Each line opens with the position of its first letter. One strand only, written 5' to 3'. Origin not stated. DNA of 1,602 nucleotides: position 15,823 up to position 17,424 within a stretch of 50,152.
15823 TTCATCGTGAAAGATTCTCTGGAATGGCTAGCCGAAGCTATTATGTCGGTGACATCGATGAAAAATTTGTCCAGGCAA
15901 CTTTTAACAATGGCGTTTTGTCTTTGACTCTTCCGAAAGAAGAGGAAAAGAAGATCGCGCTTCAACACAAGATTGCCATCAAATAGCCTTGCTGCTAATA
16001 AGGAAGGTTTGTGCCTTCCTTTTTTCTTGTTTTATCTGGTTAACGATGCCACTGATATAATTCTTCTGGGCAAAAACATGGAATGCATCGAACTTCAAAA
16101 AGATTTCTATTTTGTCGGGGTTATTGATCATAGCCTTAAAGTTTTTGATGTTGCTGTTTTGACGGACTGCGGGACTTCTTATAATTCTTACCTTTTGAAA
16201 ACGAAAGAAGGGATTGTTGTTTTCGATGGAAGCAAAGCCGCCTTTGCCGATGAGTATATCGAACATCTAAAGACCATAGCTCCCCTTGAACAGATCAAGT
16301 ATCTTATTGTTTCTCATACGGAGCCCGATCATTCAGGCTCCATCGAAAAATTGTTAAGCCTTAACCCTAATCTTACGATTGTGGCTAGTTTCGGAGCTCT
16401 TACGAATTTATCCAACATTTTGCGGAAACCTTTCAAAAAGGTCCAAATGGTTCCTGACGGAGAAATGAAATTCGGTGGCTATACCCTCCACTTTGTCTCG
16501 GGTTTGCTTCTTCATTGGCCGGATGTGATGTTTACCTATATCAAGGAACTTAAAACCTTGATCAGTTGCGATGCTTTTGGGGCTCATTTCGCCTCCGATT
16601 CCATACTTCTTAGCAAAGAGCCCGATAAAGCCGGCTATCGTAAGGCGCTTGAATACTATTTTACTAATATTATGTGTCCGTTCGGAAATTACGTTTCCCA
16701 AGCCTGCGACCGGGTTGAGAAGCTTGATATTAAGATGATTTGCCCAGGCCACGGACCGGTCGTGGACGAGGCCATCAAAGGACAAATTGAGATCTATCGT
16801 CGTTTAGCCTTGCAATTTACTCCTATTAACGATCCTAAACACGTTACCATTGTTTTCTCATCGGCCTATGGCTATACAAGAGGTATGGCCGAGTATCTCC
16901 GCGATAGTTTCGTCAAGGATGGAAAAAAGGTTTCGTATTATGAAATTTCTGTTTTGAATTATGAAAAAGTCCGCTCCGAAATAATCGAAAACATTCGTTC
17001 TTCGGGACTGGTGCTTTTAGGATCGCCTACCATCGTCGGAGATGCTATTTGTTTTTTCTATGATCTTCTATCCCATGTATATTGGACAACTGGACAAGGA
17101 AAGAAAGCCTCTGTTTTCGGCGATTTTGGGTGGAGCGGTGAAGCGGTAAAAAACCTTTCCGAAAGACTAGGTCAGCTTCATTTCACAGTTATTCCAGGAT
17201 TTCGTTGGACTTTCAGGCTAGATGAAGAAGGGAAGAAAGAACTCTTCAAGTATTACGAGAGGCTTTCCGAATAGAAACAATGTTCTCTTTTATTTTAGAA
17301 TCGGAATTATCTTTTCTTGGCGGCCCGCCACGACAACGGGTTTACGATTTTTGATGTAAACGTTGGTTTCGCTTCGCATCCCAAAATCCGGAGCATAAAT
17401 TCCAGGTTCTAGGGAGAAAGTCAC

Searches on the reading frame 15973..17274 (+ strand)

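Call 93: search_protein_families(library=pfam, proteins=[window:15973-17274:+], max_evalue=0.001)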
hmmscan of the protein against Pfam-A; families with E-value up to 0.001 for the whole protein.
window:15973-17274:+ (433 aa): 3 families
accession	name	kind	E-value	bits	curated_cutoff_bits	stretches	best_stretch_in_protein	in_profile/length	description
PF19583.5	ODP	-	1.7e-22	80.7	27.2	1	70-261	3-194/194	ODP family beta lactamase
PF00258.30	Flavodoxin_1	-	2e-07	31.7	25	1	293-408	1-122/143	Flavodoxin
PF00753.33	Lactamase_B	-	6.5e-07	29.9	22.7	1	70-260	6-196/196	Metallo-beta-lactamase superfamily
